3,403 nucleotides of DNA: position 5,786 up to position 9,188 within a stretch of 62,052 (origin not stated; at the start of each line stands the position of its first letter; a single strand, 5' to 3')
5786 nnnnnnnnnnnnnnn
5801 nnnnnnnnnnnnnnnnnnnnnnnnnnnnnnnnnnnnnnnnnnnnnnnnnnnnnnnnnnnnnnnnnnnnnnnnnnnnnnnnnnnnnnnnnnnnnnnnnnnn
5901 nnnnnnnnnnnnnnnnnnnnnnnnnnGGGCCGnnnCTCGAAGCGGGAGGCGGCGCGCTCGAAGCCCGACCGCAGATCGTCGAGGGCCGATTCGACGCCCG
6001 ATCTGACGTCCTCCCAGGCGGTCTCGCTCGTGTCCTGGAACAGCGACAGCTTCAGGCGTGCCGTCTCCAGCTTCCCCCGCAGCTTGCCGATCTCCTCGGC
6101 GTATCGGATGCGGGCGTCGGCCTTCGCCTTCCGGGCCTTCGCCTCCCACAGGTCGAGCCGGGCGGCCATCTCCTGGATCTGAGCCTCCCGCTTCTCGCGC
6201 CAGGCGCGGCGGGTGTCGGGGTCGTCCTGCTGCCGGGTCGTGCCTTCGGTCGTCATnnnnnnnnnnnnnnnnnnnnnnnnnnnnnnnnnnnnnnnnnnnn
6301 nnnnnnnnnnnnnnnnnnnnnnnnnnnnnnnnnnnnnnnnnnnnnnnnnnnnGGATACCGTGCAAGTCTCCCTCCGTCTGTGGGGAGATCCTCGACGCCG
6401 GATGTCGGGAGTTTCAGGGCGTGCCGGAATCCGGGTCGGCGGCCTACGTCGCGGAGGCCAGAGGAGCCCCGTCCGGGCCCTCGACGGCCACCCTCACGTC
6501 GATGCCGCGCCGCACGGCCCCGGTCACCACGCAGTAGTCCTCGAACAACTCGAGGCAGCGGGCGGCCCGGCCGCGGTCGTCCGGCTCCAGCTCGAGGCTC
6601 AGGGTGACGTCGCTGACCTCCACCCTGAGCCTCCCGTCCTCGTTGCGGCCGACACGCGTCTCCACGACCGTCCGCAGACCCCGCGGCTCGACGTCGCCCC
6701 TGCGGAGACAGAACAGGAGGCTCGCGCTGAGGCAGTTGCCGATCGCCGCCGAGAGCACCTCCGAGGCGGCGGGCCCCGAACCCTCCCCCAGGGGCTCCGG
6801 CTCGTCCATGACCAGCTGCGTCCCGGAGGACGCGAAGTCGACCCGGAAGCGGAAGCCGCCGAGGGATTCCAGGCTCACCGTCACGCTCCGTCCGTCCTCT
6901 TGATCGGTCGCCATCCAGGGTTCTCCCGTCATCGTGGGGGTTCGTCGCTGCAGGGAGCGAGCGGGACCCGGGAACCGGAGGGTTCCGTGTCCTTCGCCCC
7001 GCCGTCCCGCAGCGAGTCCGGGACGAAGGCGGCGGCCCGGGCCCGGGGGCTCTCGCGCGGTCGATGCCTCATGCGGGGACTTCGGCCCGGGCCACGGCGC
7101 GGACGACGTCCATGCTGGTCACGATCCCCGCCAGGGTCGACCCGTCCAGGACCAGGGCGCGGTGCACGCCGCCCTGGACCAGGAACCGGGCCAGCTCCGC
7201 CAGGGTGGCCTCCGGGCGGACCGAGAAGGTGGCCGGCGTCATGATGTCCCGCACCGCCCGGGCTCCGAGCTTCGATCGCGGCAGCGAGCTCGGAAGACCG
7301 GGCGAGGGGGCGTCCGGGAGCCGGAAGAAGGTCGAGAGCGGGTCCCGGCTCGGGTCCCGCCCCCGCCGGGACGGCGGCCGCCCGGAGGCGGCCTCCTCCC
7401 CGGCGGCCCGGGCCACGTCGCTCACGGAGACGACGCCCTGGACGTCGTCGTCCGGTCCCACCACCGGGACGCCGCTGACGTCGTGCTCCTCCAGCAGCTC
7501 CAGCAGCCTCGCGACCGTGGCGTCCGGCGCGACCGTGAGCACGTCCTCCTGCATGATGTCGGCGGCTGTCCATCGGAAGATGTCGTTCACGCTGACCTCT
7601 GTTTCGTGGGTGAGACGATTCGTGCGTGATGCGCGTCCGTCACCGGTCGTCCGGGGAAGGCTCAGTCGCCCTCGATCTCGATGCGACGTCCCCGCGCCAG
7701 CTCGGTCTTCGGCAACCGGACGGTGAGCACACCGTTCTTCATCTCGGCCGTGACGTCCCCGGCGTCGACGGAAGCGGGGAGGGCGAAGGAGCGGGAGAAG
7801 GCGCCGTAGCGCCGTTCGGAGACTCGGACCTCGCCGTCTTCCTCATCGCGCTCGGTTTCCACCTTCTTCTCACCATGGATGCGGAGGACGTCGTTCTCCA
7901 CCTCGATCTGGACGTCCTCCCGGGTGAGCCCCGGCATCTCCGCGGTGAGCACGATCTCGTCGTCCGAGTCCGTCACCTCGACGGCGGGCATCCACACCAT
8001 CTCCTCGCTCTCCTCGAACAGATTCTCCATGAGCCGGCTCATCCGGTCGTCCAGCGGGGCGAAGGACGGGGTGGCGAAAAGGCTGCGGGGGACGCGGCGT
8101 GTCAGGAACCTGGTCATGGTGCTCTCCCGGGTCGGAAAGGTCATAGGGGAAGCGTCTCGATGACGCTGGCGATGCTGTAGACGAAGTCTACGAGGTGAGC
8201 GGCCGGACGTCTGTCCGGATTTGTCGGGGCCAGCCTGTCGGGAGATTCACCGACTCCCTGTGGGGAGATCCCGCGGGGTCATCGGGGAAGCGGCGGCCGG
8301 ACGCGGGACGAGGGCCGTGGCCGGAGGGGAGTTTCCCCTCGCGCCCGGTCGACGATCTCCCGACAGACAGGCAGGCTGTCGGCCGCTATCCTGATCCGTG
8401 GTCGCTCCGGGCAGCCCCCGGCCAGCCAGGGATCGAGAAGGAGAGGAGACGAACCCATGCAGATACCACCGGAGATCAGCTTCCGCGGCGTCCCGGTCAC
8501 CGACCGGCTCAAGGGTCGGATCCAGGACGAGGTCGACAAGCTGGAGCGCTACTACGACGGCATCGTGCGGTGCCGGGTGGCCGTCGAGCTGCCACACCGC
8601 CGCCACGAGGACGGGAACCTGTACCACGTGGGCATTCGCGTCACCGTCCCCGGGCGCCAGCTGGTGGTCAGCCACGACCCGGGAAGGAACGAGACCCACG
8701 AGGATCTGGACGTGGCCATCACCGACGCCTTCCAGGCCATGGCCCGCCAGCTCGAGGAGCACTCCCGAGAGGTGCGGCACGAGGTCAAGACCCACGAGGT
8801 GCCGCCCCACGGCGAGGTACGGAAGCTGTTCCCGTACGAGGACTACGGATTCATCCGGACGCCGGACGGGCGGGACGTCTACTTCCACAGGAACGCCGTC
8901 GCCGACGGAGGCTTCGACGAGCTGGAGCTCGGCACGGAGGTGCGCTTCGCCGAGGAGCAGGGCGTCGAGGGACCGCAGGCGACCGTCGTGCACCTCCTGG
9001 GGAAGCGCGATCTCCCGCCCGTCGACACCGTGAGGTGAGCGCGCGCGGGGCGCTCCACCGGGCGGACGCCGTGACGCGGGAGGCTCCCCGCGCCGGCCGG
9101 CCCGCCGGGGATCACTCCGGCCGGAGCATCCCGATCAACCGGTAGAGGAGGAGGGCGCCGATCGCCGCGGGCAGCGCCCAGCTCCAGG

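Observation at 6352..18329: Conserved promoter-like motif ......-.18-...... precedes four stress transcription units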

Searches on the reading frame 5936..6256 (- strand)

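Call 13: search_protein_families(library=pfam, proteins=[window:5936-6256:-], max_evalue=0.01)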
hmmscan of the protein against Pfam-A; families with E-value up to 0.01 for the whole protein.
window:5936-6256:- (107 aa): 0 families

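Call 79: search_protein_families(library=ncbifam, proteins=[window:5936-6256:-], max_evalue=0.00001)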
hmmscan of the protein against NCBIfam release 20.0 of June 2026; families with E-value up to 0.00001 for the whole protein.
window:5936-6256:- (107 aa): 1 family
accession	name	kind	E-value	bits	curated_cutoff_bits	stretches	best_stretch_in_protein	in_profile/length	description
NF052504.1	sll1863_fam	domain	5.8e-25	87.3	35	1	16-107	2-93/93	sll1863 family stress response protein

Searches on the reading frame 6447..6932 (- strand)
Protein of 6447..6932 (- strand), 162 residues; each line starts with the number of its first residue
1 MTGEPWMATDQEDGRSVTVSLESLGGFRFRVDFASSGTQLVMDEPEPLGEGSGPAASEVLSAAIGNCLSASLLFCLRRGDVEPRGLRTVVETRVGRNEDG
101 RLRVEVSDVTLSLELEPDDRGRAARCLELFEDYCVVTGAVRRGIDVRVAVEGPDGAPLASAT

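Call 13: search_protein_families(library=pfam, proteins=[window:6447-6932:-], max_evalue=0.01)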
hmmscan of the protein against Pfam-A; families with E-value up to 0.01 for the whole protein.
window:6447-6932:- (162 aa): 1 family
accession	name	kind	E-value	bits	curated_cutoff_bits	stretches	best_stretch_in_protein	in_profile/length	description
PF02566.24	OsmC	-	1.6e-09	38.6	27.5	1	49-148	1-99/100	OsmC-like protein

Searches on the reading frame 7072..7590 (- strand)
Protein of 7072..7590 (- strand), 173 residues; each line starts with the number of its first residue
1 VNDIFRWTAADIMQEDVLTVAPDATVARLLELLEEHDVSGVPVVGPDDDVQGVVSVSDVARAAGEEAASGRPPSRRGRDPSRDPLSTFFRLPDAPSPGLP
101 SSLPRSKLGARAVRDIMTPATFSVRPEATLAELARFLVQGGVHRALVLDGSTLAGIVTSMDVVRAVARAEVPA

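Call 13: search_protein_families(library=pfam, proteins=[window:7072-7590:-], max_evalue=0.01)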
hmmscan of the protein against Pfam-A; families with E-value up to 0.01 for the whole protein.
window:7072-7590:- (173 aa): 2 families
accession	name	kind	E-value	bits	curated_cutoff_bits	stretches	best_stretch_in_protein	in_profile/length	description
PF00571.33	CBS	-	3.6e-26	91.7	24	2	10-63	2-55/57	CBS domain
PF09992.14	NAGPA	-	0.00089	19.9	25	1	89-161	87-149/169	Phosphodiester glycosidase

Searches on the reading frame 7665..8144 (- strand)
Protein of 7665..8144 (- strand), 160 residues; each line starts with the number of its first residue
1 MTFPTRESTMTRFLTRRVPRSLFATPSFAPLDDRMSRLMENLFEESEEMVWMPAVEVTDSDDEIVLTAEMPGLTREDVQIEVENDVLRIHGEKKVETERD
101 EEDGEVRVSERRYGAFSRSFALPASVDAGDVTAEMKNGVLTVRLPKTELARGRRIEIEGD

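Call 13: search_protein_families(library=pfam, proteins=[window:7665-8144:-], max_evalue=0.01)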
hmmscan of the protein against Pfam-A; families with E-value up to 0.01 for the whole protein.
window:7665-8144:- (160 aa): 2 families
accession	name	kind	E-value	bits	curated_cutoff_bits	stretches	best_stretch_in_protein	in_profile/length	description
PF00011.27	HSP20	-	1.4e-24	86.6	20.8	1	58-157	3-101/102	Hsp20/alpha crystallin family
PF17886.7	ArsA_HSP20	-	4.1e-07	29.9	22.5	1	61-143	1-62/63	HSP20-like domain found in ArsA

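Call 79: search_protein_families(library=ncbifam, proteins=[window:7665-8117:-], max_evalue=0.00001)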
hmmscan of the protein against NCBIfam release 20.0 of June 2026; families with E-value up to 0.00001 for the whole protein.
window:7665-8117:- (151 aa): 3 families
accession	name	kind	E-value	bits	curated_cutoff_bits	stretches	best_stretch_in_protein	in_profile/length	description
NF041799.1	Hsp14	equivalog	1.8e-21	76.3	100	1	27-149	3-118/118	archaeal heat shock protein Hsp14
NF042420.1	Hsp18_Clos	equivalog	3e-19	69.6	195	1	30-148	29-146/147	heat shock protein Hsp18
NF041800.1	Hsp20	equivalog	2.7e-18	66.1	140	1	41-149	71-162/162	archaeal heat shock protein Hsp20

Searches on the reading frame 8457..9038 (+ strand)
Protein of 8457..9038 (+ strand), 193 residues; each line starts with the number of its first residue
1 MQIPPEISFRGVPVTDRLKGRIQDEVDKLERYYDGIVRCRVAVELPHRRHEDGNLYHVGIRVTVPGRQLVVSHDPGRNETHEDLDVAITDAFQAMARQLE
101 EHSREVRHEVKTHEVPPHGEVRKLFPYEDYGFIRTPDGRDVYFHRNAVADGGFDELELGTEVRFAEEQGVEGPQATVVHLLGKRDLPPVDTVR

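Call 13: search_protein_families(library=pfam, proteins=[window:8457-9035:+], max_evalue=0.01)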
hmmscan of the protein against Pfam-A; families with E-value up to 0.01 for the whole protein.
window:8457-9035:+ (193 aa): 2 families
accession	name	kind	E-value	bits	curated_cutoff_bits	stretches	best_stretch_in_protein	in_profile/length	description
PF02482.25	Ribosomal_S30AE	-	1.1e-15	58.5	23.7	1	6-105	2-86/88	Sigma 54 modulation protein / S30EA ribosomal protein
PF00313.28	CSD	-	8.2e-12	45.3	27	1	120-179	4-64/66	'Cold-shock' DNA-binding domain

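Call 17: find_encoding_contigs(protein=window:8457-9038:+, flank=10000, max_places=10)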
Protein window:8457-9038:+ (193 aa): no gene with exactly this product is on record in the collection.

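Call 18: find_homologous_proteins(query=window:8457-9035:+, max_evalue=0.00001)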
Query window:8457-9035:+ (193 aa): 455 proteins with E <= 0.00001 among 566 candidates; the best 120 are listed.
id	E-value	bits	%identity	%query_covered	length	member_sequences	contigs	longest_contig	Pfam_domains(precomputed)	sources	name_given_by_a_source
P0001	1.9e-111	389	87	100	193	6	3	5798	PF02482.26,PF00313.29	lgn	-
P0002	1.7e-108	379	87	100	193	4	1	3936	PF02482.26,PF00313.29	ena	-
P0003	2.8e-107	375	85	100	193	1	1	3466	PF02482.26,PF00313.29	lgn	-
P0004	6.4e-102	358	82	100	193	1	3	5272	PF02482.26,PF00313.29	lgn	-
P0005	4.1e-86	306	73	100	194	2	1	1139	PF02482.26,PF00313.29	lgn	-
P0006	1.0e-85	305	70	100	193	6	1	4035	PF02482.26,PF00313.29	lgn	-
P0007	1.5e-68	249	61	95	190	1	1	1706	PF02482.26,PF00313.29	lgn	-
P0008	6.0e-68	247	62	93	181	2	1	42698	PF02482.26,PF00313.29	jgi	jgi:ribosomal subunit interface protein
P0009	2.0e-67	245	61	93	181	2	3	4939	PF02482.26,PF00313.29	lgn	-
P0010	3.4e-67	244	62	94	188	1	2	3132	PF02482.26,PF00313.29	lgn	-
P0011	7.1e-66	240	59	95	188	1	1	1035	PF02482.26,PF00313.29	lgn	-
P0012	2.3e-65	238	63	93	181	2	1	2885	PF02482.26,PF00313.29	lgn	-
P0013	6.9e-65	237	56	98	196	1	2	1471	PF02482.26,PF00313.29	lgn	-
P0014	2.5e-64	235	58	96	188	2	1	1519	PF02482.26,PF00313.29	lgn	-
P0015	4.3e-64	234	61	93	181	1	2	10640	PF02482.26,PF00313.29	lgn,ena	-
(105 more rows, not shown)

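Call 20: find_related_loci(query=A1, collection=genome_contigs, flank=10000)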
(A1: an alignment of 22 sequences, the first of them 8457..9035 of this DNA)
Query A1 (193 aa) in genome_contigs; peptide patterns used: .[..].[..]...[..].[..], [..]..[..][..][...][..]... (x = any residue, [..] = any of these).
600 stretches matched a pattern (row limit reached: there are more); 586 encode a relative of the query (tblastn E <= 1e-3); the best 80 are kept; 80 distinct loci.
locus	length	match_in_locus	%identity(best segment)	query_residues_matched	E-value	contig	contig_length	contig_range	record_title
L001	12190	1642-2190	57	1-183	4e-66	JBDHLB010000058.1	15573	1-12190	MAG: Gemmatimonadota bacterium isolate BHB10-38_Bin_413 BHB10-38_Bin_413_scaffold_17058, whole genome shotgun sequence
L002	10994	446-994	55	1-183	6e-65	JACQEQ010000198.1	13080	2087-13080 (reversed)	MAG: Gammaproteobacteria bacterium isolate NC_groundwater_1025_Pr1_S-0.65um_55_8 Montesol18_Sp65_coassembly_scaffold_654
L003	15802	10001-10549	56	1-183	5e-64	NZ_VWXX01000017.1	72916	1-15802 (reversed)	Thiohalocapsa marina strain DSM 19078 NODE_17_length_72916_cov_29.47, whole genome shotgun sequence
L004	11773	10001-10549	53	1-183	2e-63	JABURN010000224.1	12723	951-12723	MAG: Methylophaga sp. isolate Bin_16 NODE_982_length_12723_cov_8.32547, whole genome shotgun sequence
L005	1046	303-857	54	1-185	2e-67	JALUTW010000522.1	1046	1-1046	MAG: Chromatiales bacterium isolate 128-326_maxbin2_scaf2bin.045 128-326_scaffold_94153_c1, whole genome shotgun sequenc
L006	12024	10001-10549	53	1-183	9e-63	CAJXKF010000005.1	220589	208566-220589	MAG TPA_asm: uncultured Methylophaga sp. isolate SRR6201692_bin.25_MetaBAT_v2.12.1_MAG genome assembly, contig: NODE_71_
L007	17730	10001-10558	50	1-186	2e-62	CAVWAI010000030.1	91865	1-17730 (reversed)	MAG: uncultured Gammaproteobacteria bacterium isolate MFD03551.bin.2.48 genome assembly, contig: contig_59636, whole gen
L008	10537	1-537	54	7-183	2e-62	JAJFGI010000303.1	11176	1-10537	MAG: Kiloniellaceae bacterium isolate OFTM104 OFTM104_302, whole genome shotgun sequence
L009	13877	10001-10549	52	1-183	3e-62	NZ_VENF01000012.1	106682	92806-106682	MAG: Methylophaga sp. isolate MES2 c_000000000185, whole genome shotgun sequence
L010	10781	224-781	50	1-186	5e-62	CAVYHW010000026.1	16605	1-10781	MAG: uncultured Gammaproteobacteria bacterium isolate MFD03551.bin.2.72 genome assembly, contig: contig_104514, whole ge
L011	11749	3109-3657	52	1-183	1e-61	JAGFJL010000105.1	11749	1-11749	MAG: Nitrococcus mobilis isolate mag.22 k127_853437, whole genome shotgun sequence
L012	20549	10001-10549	51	1-183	7e-62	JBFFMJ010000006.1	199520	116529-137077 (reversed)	MAG: Thiohalomonadaceae bacterium isolate Mix_mud18.2022.04.44 k141_1249180_length_199520_cov_34.6872, whole genome shot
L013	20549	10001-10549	52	1-183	1e-61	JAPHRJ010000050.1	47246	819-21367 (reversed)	MAG: Gammaproteobacteria bacterium isolate N2D-Bin_13 c_000000108111, whole genome shotgun sequence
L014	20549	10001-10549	52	1-183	1e-61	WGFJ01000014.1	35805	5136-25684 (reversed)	MAG: Deltaproteobacteria bacterium isolate S146_80 k151_141603, whole genome shotgun sequence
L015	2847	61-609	51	1-183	6e-62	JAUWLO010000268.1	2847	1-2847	MAG: Gammaproteobacteria bacterium isolate CSMAG_2374 CSMAG_2374_k141_744545_length_2847_cov_8.0000, whole genome shotgu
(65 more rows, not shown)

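Call 21: find_encoding_contigs(protein=P0001, flank=10000, max_places=6)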
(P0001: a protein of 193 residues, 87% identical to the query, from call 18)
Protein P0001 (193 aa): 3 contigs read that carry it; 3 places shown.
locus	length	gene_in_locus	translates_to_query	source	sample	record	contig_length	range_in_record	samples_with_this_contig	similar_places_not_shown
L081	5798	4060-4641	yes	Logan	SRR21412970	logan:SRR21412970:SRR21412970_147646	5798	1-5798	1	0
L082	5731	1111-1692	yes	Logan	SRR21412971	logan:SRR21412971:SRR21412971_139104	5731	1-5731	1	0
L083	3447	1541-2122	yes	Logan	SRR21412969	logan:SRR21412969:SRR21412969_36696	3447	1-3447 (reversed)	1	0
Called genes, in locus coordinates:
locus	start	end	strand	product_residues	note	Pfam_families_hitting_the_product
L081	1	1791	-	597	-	?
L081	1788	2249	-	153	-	PF02566:OsmC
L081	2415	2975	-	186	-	PF00571:CBS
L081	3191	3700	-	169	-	PF00571:CBS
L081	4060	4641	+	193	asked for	PF02482:Ribosomal_S30AE, PF00313:CSD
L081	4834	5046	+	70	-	PF07311:Dodecin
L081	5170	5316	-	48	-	-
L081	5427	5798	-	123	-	?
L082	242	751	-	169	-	PF00571:CBS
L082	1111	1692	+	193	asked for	PF02482:Ribosomal_S30AE, PF00313:CSD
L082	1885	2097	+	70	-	PF07311:Dodecin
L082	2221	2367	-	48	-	-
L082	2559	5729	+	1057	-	?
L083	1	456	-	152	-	?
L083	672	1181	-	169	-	PF00571:CBS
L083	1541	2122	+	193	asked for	PF02482:Ribosomal_S30AE, PF00313:CSD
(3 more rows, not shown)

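Call 22: find_encoding_contigs(protein=P0002, flank=10000, max_places=6)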
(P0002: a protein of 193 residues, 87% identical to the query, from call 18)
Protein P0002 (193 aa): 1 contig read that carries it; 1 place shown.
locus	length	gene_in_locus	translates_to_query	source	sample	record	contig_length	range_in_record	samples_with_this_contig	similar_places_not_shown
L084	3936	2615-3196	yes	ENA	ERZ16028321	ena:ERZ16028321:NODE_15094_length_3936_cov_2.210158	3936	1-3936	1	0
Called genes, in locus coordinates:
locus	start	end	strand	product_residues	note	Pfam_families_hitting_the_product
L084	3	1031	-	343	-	?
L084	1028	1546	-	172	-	PF00571:CBS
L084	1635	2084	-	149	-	PF00011:HSP20, PF17886:ArsA_HSP20 (weak)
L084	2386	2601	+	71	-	PF07311:Dodecin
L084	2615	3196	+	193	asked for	PF02482:Ribosomal_S30AE, PF00313:CSD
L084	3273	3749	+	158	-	PF00571:CBS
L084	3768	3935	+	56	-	?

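Call 23: find_encoding_contigs(protein=P0003, flank=10000, max_places=6)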
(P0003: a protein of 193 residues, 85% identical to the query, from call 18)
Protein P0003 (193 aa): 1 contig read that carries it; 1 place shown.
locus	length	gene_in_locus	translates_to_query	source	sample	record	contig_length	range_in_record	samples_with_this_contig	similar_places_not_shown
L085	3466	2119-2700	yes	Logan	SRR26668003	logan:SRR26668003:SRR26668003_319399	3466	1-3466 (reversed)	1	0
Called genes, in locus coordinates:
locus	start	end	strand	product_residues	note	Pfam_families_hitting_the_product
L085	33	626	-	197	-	PF11845:Tll0287-like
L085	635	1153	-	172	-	PF00571:CBS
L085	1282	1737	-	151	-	PF00011:HSP20, PF17886:ArsA_HSP20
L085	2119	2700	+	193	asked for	PF02482:Ribosomal_S30AE, PF00313:CSD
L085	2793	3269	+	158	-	PF00571:CBS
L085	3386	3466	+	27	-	?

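Call 24: find_encoding_contigs(protein=P0004, flank=10000, max_places=6)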
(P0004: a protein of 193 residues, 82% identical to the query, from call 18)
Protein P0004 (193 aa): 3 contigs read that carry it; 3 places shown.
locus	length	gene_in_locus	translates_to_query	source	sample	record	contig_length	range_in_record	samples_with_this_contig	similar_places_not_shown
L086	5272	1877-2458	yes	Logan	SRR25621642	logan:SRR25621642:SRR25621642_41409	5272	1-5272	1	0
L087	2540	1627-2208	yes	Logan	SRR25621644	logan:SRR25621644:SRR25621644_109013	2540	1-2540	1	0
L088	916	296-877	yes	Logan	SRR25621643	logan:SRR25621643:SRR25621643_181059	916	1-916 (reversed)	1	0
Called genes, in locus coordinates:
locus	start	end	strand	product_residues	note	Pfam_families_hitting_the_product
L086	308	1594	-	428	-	PF01244:Peptidase_M19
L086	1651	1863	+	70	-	PF07311:Dodecin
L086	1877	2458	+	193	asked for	PF02482:Ribosomal_S30AE, PF00313:CSD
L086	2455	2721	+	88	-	-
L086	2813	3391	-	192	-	PF00571:CBS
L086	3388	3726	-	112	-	PF01442:Apolipoprotein (faint)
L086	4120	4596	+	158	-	PF00571:CBS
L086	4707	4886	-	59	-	-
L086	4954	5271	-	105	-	?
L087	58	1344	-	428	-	PF01244:Peptidase_M19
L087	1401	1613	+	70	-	PF07311:Dodecin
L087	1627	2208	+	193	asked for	PF02482:Ribosomal_S30AE, PF00313:CSD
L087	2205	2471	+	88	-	-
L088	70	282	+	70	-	PF07311:Dodecin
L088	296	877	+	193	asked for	PF02482:Ribosomal_S30AE, PF00313:CSD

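Call 79: search_protein_families(library=ncbifam, proteins=[window:8457-9035:+], max_evalue=0.00001)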
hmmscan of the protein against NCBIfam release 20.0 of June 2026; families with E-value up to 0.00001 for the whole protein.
window:8457-9035:+ (193 aa): 5 families
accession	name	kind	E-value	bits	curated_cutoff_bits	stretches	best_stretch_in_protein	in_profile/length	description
NF049933.1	TransAntitermCspE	equivalog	3.7e-08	33.4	120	1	127-179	14-67/69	transcription antiterminator/RNA stability regulator CspE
NF038236.1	retron_eff_Se72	equivalog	6.2e-08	32.4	82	1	124-179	6-60/62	retron Se72 family effector protein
TIGR00741.1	yfiA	equivalog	3.9e-07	30.5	40.9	1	7-105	5-94/102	ribosome hibernation-promoting factor, HPF/YfiA family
NF007679.0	PRK10354.1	subfamily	9.1e-07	29.1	130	1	129-178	17-67/70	RNA chaperone/antiterminator CspA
NF007062.0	PRK09507.1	subfamily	8.4e-06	25.7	133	0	123-178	10-66/69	transcription antiterminator/RNA stability regulator CspE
